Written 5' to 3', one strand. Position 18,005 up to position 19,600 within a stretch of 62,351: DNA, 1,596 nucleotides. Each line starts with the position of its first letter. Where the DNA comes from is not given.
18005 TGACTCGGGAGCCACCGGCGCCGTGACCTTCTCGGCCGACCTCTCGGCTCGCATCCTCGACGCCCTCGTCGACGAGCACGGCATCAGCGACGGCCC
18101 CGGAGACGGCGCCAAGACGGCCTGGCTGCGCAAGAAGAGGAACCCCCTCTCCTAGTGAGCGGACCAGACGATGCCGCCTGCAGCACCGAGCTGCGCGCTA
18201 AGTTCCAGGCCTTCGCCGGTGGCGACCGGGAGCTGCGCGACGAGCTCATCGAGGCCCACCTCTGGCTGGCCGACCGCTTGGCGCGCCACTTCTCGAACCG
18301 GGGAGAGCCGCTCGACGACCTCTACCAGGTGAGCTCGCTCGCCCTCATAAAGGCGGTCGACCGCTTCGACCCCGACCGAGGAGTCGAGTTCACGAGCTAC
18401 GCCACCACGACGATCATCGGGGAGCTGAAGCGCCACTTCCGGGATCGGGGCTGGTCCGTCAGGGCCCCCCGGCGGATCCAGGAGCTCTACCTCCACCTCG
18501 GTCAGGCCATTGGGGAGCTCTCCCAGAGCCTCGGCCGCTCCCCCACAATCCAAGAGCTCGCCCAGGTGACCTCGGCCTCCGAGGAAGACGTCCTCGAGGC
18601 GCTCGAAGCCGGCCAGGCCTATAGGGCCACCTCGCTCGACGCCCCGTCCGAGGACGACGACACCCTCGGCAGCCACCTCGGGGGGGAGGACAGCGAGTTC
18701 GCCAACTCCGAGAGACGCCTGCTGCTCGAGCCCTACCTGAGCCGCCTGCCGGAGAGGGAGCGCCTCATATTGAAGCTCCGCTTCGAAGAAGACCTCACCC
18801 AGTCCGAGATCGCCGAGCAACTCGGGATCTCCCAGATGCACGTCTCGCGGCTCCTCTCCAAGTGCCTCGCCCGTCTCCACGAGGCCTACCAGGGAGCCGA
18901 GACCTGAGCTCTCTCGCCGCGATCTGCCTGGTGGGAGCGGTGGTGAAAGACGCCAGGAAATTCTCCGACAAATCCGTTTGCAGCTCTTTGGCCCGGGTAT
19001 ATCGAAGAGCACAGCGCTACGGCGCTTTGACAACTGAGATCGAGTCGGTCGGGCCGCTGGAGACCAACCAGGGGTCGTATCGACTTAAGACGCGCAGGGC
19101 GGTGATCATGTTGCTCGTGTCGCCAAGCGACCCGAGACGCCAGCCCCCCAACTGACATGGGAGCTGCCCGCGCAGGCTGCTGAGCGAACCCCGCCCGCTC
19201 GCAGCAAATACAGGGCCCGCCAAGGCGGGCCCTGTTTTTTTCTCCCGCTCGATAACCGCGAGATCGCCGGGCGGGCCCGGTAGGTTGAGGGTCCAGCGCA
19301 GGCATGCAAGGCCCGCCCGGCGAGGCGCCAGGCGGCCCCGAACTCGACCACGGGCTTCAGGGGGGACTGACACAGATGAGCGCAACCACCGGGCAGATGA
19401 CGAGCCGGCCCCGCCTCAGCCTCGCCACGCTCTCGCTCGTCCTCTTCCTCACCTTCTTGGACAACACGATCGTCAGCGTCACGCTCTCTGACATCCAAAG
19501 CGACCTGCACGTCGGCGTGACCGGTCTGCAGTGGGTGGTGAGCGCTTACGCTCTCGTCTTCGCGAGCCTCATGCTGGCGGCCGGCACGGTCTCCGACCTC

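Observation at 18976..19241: Orphan SigF-type promoter plus perfect terminator just downstream of sigF: candidate SigF-dependent sRNA with C-rich loops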

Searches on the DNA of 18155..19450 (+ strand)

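Call 4: search_rna_families(source=window, start=18850, end=19450, threshold=evalue, max_evalue=10, show_alignments=3)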
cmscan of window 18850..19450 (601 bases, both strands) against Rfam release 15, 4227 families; matches with E-value up to 10: 16.
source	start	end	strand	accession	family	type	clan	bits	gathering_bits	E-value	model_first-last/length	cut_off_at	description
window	19210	19235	-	RF02066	STnc320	Gene; sRNA;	-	22.3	50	0.096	21-46/55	no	Salmonella enterica sRNA STnc320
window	19163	19243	+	RF02230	sX11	Gene; sRNA;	-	19.4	70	0.26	1-138/138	no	Proteobacterial sRNA sX11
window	19207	19238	-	RF03703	mir-3622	Gene; miRNA;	-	18.9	78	1.2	1-84/84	no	mir-3622 microRNA precursor family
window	19108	19242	+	RF02870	ncS035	Gene; sRNA;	-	18.3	79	0.067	1-168/168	no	Burkholderia sRNA 35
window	19263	19285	+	RF03848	mir-1549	Gene; miRNA;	-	18.1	91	1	1-63/63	no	mir-1549 microRNA precursor family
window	19145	19305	+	RF02605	scr5239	Gene; sRNA;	-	17.7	64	1.3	1-158/158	no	Streptomyces sRNA scr5239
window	19178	19239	+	RF00506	Thr_leader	Cis-reg; leader;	-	17.4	55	1.2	1-118/118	no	Threonine operon leader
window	19210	19235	+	RF02066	STnc320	Gene; sRNA;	-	17.3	50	1.5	21-46/55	no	Salmonella enterica sRNA STnc320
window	19168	19241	+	RF01772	rnk_pseudo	Cis-reg; leader;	-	16.8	55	3.4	1-108/108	no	Pseudomonas rnk leader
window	19213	19236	-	RF01356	CRISPR-DR28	Gene; CRISPR;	-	15.9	35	6.8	1-24/24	no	CRISPR RNA direct repeat element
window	19263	19324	+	RF03677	mir-1304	Gene; miRNA;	-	15.5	90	5.2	1-87/87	no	mir-1304 microRNA precursor family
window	19185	19324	-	RF02657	sot2652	Gene; sRNA;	-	15.4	61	0.52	1-187/187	no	Sense overlapping transcript RNA 2652 (sot)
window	19207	19246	-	RF02063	STnc350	Gene; sRNA;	-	14.8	60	6.9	23-64/68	no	Salmonella enterica sRNA STnc350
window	19227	19273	-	RF01100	PK-BYV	Cis-reg;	-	13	50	7.7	1-40/40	no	3'-terminal pseudoknot in BYV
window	19411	19433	-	RF01125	sR4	Gene; snRNA; snoRNA; CD-box;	-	11.5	50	6.6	33-56/56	no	Small nucleolar RNA sR4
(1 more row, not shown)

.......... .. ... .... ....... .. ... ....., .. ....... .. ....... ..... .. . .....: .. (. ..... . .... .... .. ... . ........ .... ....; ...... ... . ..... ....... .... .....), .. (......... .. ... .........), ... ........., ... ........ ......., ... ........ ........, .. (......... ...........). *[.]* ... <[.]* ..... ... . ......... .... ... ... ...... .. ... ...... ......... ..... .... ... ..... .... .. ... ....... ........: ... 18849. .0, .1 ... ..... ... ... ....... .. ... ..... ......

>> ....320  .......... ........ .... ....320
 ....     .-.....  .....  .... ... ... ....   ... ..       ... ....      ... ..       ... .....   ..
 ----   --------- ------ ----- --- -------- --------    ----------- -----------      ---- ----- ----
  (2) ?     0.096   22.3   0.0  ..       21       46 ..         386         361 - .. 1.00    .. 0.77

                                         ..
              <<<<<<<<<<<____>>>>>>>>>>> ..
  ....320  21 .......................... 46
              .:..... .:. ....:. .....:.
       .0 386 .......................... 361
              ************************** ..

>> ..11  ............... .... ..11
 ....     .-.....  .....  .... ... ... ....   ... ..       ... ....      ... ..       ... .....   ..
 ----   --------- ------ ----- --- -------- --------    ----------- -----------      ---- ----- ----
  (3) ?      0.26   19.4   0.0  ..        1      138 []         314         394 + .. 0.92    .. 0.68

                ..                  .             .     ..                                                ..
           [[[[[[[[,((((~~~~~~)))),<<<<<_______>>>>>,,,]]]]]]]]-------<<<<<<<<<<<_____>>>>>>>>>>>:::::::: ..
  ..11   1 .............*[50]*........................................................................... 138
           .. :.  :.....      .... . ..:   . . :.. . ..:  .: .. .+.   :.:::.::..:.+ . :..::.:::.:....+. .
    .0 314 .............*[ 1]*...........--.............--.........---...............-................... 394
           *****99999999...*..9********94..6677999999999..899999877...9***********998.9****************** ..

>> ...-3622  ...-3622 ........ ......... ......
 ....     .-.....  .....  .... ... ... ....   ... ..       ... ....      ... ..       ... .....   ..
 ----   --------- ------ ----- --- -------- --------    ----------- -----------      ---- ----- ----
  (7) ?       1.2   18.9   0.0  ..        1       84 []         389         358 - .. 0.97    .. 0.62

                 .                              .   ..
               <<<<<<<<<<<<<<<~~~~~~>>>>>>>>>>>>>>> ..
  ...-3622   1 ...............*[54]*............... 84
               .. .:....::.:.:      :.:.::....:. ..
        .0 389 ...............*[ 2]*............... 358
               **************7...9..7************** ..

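Call 48: search_rna_families(sources=[L167, L170, L178, L002], threshold=evalue, max_evalue=1)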
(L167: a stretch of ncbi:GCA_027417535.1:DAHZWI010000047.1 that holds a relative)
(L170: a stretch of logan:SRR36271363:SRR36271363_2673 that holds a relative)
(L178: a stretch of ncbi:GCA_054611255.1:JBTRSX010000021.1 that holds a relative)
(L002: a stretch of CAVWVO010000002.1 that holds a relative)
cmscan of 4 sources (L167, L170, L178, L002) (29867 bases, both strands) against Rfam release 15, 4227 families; matches with E-value up to 1: 1.
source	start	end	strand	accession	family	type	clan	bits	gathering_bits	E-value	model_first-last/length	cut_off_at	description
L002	1673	1701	+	RF00498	EAV_LTH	Cis-reg; leader;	-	21.1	70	0.88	1-45/45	no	Equine arteritis virus leader TRS hairpin (LTH)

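Call 51: build_rna_model(alignment_id=A5)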
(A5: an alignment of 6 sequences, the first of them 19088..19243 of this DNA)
Model R1 built from alignment A5 (6 sequences, 172 columns); structure: RNAalifold consensus.
model positions 157; base pairs 49; branch points 2; effective number of sequences 1.03; information 0.589 bits per position. Calibrated on 0.2 Mb of random sequence (short: E-values are rough).
structure used (alignment columns):
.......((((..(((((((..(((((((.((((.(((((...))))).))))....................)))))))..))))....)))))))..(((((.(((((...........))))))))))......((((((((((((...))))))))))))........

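Call 53: search_with_rna_model(model_id=R1, sources=[window, L001, L002, L003, L004, L005, L006, L007, L008, L009, L010, L011, L012, L013, L014, L015, L016, L017, L018, L019, L020, L021, L022, L023, L024, L025, L026, L027, L028, L029, L030, L031, L032, L033, L034, L035, L036, L037, L038, L039, L040, L041, L042, L043, L044, L045, L046, L047, L048, L049, L050, L051, L052, L053, L054, L055, L056, L057, L058, L059, L060, L061, L062, L063, L064, L065, L066, L067, L068, L069, L070, L071, L072, L073, L074, L075, L076, L077, L078, L079, L080, L081, L082, L083, L084, L085, L086, L087, L088, L089, L090, L091, L092, L093, L094, L095, L096, L097, L098, L099], max_evalue=1, show_alignments=2)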
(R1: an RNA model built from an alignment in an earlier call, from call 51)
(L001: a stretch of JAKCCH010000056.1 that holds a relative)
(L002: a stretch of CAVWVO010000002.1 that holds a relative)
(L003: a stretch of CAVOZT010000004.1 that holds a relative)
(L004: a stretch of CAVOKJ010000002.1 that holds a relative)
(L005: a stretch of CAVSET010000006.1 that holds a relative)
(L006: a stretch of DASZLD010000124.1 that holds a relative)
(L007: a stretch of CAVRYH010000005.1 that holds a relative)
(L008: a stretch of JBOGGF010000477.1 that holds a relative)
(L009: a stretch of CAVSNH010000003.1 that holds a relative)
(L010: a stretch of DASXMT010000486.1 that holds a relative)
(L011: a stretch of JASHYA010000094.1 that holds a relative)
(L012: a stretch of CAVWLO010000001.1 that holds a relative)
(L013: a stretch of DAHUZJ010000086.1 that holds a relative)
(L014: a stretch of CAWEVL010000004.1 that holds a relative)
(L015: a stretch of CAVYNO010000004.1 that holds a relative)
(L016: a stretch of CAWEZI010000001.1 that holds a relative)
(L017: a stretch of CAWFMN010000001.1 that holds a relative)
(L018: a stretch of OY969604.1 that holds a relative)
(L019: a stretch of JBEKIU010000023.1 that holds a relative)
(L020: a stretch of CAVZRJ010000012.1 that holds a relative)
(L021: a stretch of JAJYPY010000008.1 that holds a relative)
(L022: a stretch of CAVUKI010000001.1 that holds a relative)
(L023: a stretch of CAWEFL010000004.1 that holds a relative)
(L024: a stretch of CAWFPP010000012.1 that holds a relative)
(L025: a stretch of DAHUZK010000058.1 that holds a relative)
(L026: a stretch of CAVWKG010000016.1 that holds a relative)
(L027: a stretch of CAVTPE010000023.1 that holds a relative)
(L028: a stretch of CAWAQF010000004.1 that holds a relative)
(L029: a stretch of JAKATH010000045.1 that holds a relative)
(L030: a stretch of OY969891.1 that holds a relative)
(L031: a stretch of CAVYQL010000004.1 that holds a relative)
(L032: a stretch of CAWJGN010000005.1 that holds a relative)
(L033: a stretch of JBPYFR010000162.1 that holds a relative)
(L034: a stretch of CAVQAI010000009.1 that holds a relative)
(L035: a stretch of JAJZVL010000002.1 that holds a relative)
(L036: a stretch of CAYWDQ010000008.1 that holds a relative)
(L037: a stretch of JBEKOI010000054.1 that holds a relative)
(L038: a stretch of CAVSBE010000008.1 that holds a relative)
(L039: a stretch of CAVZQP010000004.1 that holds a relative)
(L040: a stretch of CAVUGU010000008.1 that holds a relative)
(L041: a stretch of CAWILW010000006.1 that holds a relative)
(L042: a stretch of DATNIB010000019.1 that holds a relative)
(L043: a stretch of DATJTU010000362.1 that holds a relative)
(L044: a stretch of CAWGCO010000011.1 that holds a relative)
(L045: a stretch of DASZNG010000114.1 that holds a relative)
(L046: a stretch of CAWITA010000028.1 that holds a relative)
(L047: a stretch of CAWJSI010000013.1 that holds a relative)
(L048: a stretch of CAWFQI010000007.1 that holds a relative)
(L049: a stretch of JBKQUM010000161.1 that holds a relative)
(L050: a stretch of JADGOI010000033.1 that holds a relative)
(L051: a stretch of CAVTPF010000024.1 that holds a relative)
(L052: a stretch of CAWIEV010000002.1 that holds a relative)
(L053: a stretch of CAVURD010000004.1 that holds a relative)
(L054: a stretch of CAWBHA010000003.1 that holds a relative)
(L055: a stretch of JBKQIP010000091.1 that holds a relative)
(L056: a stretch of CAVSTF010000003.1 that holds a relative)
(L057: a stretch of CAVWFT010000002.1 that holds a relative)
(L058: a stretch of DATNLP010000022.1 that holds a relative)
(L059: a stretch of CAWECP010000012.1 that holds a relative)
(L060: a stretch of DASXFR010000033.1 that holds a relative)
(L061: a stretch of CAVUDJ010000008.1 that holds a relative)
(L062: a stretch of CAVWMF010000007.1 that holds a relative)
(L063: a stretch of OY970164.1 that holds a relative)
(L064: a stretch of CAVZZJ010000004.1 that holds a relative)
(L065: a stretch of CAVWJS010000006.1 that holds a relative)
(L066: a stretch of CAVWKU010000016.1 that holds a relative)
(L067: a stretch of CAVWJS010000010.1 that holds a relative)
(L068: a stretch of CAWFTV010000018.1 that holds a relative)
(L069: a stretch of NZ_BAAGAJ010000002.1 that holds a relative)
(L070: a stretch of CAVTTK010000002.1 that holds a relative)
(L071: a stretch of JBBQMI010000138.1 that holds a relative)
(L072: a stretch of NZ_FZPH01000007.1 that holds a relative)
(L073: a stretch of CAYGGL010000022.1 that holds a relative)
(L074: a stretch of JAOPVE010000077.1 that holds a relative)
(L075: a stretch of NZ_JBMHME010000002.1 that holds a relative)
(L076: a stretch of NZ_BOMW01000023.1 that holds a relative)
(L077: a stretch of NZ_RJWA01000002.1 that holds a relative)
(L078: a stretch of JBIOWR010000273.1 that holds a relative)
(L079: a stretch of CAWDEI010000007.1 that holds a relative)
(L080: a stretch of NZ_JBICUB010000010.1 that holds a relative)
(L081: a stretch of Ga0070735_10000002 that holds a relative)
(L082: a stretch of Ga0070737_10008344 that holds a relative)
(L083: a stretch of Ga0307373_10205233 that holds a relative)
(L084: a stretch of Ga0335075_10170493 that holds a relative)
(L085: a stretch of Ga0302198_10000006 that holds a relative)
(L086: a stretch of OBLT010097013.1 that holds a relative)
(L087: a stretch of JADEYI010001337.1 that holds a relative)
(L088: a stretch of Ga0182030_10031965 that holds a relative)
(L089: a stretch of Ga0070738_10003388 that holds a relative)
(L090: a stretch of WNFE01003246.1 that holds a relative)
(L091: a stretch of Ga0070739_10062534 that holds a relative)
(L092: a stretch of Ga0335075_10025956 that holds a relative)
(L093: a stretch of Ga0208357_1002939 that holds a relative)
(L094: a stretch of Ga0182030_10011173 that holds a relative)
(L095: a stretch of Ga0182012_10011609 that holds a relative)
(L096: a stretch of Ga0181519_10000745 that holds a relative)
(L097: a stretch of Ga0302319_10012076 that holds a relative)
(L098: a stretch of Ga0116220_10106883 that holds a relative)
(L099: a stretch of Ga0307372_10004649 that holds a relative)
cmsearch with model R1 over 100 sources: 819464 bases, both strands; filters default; matches with E-value up to 1: 3.
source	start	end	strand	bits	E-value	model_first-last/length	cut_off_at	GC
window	19088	19243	+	179.6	2.5e-38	1-157/157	no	0.67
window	19202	19327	-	43.1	2.9e-07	1-157/157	no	0.69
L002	5999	6136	+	35.7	1.4e-05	1-157/157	no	0.71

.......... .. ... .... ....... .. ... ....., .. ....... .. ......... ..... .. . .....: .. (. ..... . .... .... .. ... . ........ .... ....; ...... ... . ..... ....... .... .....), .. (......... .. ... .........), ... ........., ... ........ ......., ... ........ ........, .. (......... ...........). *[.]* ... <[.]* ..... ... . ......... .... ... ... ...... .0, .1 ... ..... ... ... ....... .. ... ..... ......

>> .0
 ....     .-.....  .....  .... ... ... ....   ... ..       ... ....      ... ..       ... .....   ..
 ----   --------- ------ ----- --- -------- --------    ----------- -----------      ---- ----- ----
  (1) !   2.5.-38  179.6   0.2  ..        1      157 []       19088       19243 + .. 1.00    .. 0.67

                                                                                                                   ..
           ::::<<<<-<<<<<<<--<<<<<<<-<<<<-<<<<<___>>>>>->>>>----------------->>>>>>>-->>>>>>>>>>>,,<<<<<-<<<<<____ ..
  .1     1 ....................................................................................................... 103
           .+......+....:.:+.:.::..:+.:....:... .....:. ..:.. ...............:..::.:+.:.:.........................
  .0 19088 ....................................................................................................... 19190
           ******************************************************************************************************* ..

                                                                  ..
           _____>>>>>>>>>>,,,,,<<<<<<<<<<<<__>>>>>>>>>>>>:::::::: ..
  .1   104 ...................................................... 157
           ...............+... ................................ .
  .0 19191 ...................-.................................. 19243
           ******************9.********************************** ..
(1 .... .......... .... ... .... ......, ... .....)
